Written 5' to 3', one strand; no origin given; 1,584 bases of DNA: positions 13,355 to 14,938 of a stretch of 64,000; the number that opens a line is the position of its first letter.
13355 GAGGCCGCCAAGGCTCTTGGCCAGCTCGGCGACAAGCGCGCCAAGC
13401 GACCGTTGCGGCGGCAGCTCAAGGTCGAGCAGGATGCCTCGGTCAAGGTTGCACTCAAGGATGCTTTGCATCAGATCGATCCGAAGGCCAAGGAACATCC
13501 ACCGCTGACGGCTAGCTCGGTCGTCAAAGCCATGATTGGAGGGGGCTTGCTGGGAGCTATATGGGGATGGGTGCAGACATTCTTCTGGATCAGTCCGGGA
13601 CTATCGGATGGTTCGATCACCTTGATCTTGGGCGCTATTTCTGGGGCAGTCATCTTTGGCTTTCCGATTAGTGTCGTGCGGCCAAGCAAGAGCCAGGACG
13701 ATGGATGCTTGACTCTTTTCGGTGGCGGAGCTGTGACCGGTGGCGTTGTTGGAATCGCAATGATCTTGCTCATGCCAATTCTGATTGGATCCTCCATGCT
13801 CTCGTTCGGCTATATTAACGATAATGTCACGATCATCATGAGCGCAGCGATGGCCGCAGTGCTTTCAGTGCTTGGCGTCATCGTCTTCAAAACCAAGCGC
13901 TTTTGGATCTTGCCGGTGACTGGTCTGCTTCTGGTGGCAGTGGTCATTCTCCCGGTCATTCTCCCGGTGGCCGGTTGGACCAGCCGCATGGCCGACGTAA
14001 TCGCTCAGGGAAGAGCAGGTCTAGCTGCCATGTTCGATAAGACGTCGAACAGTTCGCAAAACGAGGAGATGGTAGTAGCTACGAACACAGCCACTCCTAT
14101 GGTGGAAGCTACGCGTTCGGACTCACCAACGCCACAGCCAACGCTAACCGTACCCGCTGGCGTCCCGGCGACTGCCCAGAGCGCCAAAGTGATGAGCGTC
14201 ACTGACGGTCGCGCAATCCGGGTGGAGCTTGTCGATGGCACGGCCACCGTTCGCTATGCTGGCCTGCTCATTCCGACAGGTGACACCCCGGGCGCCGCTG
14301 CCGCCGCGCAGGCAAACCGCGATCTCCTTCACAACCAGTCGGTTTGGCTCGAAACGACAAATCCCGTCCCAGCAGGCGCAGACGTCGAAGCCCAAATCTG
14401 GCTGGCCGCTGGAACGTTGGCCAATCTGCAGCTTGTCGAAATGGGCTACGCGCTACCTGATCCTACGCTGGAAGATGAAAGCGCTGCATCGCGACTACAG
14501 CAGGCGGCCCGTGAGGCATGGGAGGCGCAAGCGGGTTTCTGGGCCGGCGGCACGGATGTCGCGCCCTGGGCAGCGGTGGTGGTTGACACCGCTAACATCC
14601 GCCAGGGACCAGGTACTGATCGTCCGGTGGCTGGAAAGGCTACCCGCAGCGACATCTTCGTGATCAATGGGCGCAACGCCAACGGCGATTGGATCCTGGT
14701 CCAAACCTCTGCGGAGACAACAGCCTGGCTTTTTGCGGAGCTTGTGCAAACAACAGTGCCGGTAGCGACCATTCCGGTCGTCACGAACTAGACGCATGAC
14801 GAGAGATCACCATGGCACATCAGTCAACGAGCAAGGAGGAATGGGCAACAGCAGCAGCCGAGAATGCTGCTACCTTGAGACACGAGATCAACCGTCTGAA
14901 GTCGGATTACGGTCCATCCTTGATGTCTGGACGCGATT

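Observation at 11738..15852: Giant HEAT/TPR, transmembrane, SNase-like, SH3b protein plus coiled-coil partner, carried as cargo inside the defence locus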

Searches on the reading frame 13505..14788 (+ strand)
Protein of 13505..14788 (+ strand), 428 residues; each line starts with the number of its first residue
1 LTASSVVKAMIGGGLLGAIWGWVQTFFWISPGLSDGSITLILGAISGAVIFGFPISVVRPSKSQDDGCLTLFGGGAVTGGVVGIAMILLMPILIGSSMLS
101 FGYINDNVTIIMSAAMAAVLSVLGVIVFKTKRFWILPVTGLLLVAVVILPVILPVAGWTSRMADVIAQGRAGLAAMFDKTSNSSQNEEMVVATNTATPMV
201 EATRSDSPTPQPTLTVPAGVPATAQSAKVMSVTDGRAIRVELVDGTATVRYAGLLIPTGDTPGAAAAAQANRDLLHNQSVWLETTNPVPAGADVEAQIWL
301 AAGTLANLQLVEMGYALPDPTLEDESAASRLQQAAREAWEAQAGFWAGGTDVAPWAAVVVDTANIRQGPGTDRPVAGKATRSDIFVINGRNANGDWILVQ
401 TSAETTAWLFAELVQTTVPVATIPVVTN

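Call 26: search_protein_representatives(protein=window:13505-14788:+)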
Query: 428 residues. Proteins with E-value up to 0.001 (for the whole library): 1432; up to 1e-10: 186; up to 1e-30: 8. The best 150 are listed.
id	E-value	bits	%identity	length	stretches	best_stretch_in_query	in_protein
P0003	5.9e-189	644.6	73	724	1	2-427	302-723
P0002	3.2e-152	523.6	69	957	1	2-426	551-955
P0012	2.3e-41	158.5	41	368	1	195-425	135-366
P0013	7.3e-36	140.4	35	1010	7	204-425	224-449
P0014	1.4e-32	129.6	39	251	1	205-425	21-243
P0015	2.9e-32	128.5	52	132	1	298-426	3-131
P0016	4.2e-32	128.0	27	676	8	353-425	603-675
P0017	8.0e-31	123.8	35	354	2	200-426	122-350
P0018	4.4e-29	118.1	30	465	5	351-426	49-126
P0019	1.1e-28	116.7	35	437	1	218-425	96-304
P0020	1.2e-28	116.6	38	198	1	230-425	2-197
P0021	6.4e-28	114.2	35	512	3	218-427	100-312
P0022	3.4e-27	111.9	35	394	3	219-427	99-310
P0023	1.1e-25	106.8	35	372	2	199-426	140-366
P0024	4.0e-25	105.0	43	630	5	317-426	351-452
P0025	5.3e-25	104.6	36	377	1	202-428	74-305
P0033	9.9e-24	100.5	34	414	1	203-425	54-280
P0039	1.2e-21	93.6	33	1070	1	205-426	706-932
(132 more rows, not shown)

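Call 28: search_protein_families(library=pfam, proteins=[P0012, P0013, P0014, P0017, P0019, P0021, P0023, P0025, P0033, P0039], max_evalue=0.001)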
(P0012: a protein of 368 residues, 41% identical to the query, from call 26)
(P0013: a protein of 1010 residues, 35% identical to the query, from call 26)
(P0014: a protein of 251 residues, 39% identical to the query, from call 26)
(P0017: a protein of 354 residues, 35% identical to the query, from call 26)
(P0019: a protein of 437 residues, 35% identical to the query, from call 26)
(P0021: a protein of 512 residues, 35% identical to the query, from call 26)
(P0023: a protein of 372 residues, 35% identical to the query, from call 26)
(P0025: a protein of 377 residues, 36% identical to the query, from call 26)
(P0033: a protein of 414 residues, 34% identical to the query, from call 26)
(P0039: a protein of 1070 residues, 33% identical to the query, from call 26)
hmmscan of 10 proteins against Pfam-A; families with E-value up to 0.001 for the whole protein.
P0012 (368 aa): 3 families
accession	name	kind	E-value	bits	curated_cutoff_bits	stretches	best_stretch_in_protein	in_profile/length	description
PF00565.23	SNase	-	8.7e-12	45.9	21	1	188-289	1-107/107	Staphylococcal nuclease homologue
PF06347.19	SH3_4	-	2.1e-07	31.1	24.1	1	301-354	2-53/56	Bacterial SH3 domain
PF08239.17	SH3_3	-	1.1e-06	29.1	27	1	303-351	2-49/54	Bacterial SH3 domain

P0013 (1010 aa): 5 families
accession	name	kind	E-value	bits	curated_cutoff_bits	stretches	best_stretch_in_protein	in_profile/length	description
PF08239.17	SH3_3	-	1.3e-48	163.4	27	6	561-602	3-47/54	Bacterial SH3 domain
PF12913.13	SH3_6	-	2.5e-12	46.6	27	0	653-681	13-43/53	SH3 domain (SH3b1 type)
PF00932.25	LTD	-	3.3e-08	34.3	34.3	1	914-1007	7-103/109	Lamin Tail Domain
PF06347.19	SH3_4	-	4.9e-08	33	24.1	0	389-439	7-55/56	Bacterial SH3 domain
PF00565.23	SNase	-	9.1e-06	26.5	21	1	269-368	2-106/107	Staphylococcal nuclease homologue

P0014 (251 aa): 3 families
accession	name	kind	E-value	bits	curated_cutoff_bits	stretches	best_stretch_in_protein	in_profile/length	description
PF00565.23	SNase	-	1.9e-17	64.1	21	1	67-166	2-106/107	Staphylococcal nuclease homologue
PF18348.7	SH3_16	-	0.00018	21.6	25.8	1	196-232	14-49/49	Bacterial dipeptidyl-peptidase Sh3 domain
PF08239.17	SH3_3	-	0.00037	21.1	27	1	181-232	2-53/54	Bacterial SH3 domain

P0017 (354 aa): 8 families
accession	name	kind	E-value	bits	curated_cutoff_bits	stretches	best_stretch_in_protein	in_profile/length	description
PF08239.17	SH3_3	-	2.4e-24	85.7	27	2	69-120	3-53/54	Bacterial SH3 domain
PF06347.19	SH3_4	-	1.6e-11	44.2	24.1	2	285-338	3-54/56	Bacterial SH3 domain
PF00565.23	SNase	-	1.9e-11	44.8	21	1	172-269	2-105/107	Staphylococcal nuclease homologue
PF18348.7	SH3_16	-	6.6e-10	39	25.8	1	71-117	1-46/49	Bacterial dipeptidyl-peptidase Sh3 domain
PF23795.1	SH3_YKFC_2nd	-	9.9e-07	28.9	27.4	1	91-122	27-56/57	YKFC SH3b2 domain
PF07653.23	SH3_2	-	2.1e-06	27.8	21.8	0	84-122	17-54/55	Variant SH3 domain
PF00018.34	SH3_1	-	0.00013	21.9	22.9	0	85-115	16-46/48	SH3 domain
PF13457.12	GW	-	0.00069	20.7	21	0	87-119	40-74/76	GW (Gly-Tryp) dipeptide domain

P0019 (437 aa): 4 families
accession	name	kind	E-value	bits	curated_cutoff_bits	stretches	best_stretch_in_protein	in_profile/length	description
PF00932.25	LTD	-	1.3e-17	64.6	34.3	1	328-429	7-104/109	Lamin Tail Domain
PF00565.23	SNase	-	2e-16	60.8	21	1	126-225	1-105/107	Staphylococcal nuclease homologue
PF08239.17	SH3_3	-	5.8e-08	33.2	27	1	240-292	1-52/54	Bacterial SH3 domain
PF06347.19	SH3_4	-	0.00069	19.8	24.1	0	242-293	5-54/56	Bacterial SH3 domain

P0021 (512 aa): 6 families
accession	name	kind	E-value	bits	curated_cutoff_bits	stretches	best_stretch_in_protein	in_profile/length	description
PF08239.17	SH3_3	-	2.6e-22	79.2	27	3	37-85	2-53/54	Bacterial SH3 domain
PF00565.23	SNase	-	5.8e-14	52.9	21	1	130-230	1-106/107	Staphylococcal nuclease homologue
PF06347.19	SH3_4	-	4.1e-13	49.3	24.1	1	248-299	5-54/56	Bacterial SH3 domain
PF00932.25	LTD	-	2.2e-09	38.1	34.3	1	427-511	22-105/109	Lamin Tail Domain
PF18348.7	SH3_16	-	0.00025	21.2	25.8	0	264-298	15-48/49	Bacterial dipeptidyl-peptidase Sh3 domain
PF12913.13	SH3_6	-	0.00085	19.3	27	0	261-294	20-52/53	SH3 domain (SH3b1 type)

P0023 (372 aa): 3 families
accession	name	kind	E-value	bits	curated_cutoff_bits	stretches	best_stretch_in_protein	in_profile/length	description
PF08239.17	SH3_3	-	1.8e-20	73.3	27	2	301-354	1-53/54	Bacterial SH3 domain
PF00565.23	SNase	-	2.9e-12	47.4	21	1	187-286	2-106/107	Staphylococcal nuclease homologue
PF06347.19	SH3_4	-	7.2e-10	38.9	24.1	1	301-354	3-54/56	Bacterial SH3 domain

P0025 (377 aa): 3 families
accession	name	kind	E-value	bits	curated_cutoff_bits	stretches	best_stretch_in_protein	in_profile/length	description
PF00565.23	SNase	-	1.5e-14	54.8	21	1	121-220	2-106/107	Staphylococcal nuclease homologue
PF08239.17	SH3_3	-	1.6e-08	35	27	1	239-287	2-49/54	Bacterial SH3 domain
PF05901.16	Excalibur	-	0.00074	20.3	22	0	364-376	24-36/36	Excalibur calcium-binding domain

P0033 (414 aa): 4 families
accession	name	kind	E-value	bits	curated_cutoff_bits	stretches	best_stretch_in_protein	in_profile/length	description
PF00565.23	SNase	-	1e-14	55.3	21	1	100-200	1-106/107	Staphylococcal nuclease homologue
PF00932.25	LTD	-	5.3e-11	43.3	34.3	1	315-406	13-104/109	Lamin Tail Domain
PF08239.17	SH3_3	-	1.6e-05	25.5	27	1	218-265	3-49/54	Bacterial SH3 domain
PF18348.7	SH3_16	-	0.00067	19.8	25.8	0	220-268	1-48/49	Bacterial dipeptidyl-peptidase Sh3 domain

P0039 (1070 aa): 3 families
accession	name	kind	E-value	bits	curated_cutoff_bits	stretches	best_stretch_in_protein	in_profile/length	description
PF00565.23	SNase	-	1.1e-13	52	21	1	751-851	1-106/107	Staphylococcal nuclease homologue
PF08239.17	SH3_3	-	5.2e-13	49.4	27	1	869-920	3-53/54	Bacterial SH3 domain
PF06347.19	SH3_4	-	1.4e-05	25.1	24.1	0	868-918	4-52/56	Bacterial SH3 domain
